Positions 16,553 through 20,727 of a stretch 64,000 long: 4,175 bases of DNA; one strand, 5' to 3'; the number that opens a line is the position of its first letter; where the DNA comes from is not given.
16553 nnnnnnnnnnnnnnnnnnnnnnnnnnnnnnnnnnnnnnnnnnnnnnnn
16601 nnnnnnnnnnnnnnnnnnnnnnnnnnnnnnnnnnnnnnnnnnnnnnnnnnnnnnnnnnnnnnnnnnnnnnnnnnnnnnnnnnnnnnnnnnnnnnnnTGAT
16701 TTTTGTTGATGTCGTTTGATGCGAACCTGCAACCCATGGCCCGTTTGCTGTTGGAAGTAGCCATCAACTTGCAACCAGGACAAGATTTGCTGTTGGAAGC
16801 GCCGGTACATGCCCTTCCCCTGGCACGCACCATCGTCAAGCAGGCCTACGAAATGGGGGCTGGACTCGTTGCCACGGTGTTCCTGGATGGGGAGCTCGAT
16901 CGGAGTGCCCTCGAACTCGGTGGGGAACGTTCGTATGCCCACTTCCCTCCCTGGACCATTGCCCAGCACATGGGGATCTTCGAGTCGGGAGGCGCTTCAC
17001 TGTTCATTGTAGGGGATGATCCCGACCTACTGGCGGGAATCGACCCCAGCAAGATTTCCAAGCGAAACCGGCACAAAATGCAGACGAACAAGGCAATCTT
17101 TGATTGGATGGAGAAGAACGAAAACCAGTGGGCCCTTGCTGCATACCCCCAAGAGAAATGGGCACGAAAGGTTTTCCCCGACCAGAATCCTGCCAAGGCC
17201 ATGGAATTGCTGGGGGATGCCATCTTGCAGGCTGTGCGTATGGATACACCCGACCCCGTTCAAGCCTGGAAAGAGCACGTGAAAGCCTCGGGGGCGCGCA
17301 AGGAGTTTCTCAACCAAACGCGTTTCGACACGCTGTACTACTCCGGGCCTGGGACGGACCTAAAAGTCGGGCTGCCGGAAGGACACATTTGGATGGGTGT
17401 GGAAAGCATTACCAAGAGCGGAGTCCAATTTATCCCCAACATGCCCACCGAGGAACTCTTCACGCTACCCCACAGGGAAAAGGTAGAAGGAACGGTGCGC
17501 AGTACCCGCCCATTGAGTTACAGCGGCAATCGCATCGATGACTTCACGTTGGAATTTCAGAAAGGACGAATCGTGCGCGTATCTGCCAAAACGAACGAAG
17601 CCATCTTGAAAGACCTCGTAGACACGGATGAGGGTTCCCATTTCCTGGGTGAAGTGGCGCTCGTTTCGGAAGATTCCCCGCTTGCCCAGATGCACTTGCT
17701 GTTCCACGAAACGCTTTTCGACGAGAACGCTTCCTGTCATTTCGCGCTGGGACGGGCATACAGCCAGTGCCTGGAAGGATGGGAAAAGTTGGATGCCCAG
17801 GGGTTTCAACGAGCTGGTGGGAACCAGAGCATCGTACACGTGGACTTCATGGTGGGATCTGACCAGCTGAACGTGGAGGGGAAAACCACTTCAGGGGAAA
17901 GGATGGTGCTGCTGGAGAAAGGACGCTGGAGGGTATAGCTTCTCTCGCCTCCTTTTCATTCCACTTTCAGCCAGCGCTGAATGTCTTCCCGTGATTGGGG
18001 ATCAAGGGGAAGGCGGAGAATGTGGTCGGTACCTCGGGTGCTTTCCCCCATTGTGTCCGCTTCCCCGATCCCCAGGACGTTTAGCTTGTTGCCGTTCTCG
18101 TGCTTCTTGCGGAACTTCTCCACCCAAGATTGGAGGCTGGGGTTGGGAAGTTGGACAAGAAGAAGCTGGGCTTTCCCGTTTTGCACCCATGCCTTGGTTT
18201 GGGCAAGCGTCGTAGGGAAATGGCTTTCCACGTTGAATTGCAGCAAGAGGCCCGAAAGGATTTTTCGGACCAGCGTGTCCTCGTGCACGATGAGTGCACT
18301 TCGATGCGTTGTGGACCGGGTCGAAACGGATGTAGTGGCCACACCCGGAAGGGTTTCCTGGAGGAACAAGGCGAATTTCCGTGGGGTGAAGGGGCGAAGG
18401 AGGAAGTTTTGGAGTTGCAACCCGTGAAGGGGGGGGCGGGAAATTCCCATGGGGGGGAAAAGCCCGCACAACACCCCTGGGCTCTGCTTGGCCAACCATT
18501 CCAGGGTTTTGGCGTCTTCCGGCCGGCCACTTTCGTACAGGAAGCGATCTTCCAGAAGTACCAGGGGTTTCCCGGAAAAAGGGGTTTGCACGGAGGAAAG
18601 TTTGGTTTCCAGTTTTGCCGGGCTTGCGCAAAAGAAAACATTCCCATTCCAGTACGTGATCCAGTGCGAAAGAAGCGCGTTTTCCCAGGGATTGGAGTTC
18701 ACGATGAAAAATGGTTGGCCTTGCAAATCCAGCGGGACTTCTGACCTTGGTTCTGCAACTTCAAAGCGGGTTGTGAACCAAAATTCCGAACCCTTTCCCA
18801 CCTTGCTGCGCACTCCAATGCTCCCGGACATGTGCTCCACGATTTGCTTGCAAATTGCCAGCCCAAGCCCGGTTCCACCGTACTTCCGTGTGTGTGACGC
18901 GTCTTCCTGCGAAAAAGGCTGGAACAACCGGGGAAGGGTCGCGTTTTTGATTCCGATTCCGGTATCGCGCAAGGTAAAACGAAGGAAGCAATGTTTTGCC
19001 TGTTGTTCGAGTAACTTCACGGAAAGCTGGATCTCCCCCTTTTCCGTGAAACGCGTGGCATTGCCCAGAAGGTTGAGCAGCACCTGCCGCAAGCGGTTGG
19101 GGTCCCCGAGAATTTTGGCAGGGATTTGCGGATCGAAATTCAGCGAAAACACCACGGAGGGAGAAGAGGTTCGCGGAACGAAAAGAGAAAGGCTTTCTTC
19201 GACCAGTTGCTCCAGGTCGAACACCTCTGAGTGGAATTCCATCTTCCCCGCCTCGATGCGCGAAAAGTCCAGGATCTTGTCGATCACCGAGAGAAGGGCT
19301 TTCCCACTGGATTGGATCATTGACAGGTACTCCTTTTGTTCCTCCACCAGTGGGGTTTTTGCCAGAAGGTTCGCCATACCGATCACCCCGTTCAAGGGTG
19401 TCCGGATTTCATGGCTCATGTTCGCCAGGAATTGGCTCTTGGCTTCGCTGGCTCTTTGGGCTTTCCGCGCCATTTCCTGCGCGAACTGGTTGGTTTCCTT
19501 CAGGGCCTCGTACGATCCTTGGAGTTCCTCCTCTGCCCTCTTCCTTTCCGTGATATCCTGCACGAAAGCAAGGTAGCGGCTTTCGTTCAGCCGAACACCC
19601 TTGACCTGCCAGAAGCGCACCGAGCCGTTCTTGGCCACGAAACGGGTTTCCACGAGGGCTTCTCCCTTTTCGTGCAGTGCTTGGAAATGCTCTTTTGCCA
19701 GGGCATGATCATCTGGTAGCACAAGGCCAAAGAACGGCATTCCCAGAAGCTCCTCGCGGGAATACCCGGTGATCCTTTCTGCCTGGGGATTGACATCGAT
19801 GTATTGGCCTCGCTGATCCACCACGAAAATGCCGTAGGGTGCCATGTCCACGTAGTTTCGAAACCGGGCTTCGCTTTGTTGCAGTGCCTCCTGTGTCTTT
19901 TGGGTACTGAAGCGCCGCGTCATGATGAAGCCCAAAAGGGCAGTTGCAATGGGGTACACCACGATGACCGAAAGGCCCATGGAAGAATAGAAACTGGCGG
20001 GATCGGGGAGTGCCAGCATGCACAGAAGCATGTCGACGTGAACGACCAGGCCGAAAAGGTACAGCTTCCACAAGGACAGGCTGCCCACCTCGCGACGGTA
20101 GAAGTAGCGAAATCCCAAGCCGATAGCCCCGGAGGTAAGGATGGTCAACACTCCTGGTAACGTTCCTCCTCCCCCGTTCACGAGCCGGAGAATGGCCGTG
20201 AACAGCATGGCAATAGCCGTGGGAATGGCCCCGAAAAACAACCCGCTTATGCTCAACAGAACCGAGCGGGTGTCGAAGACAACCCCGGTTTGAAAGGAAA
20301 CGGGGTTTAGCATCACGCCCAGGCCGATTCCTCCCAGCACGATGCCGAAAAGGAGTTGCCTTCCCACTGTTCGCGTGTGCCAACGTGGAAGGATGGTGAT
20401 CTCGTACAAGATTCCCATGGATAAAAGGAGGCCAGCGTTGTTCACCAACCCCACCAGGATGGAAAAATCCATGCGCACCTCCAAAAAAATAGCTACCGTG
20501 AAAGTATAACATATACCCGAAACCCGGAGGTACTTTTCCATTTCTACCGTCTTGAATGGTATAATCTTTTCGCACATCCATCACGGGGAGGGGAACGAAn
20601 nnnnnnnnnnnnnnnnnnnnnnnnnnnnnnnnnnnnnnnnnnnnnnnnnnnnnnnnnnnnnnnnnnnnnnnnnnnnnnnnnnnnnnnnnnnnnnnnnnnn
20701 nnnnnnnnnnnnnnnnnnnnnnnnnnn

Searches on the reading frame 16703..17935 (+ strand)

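Call 23: search_protein_families(library=pfam, proteins=[window:16703-17935:+], max_evalue=0.001)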
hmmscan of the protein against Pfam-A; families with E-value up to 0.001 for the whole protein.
window:16703-17935:+ (411 aa): 1 family
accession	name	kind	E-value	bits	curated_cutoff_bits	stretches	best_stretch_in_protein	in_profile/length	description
PF02073.20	Peptidase_M29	-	1e-145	486.1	27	1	6-409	2-406/406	Thermophilic metalloprotease (M29)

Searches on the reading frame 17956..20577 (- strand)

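Call 23: search_protein_families(library=pfam, proteins=[window:17956-20577:-], max_evalue=0.001)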
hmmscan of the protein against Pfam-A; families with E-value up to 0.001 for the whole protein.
window:17956-20577:- (873 aa): 8 families
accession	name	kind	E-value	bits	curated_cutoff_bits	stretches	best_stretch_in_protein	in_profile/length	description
PF02518.31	HATPase_c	-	8.8e-29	100.6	26.4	1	491-605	1-109/111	Histidine kinase-, DNA gyrase B-, and HSP90-like ATPase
PF00512.31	HisKA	-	1.4e-22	80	26.9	1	379-444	1-66/66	His Kinase A (phospho-acceptor) domain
PF07694.17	5TM-5TMR_LYT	-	2e-19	70.2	24.6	1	69-221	13-168/169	5TMR of 5TMR-LYT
PF00989.32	PAS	-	6.6e-14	52.3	22.6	1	238-342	2-113/113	PAS fold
PF08448.16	PAS_4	-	1.4e-13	51.4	23.1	1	245-347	3-110/110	PAS fold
PF08447.18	PAS_3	-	8.5e-12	45.6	25.6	1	260-328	2-73/89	PAS fold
PF13426.13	PAS_9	-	3.1e-11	43.9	27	1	247-344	1-103/103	PAS domain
PF13188.13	PAS_8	-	8.3e-10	38.7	21.8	1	237-295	1-55/65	PAS domain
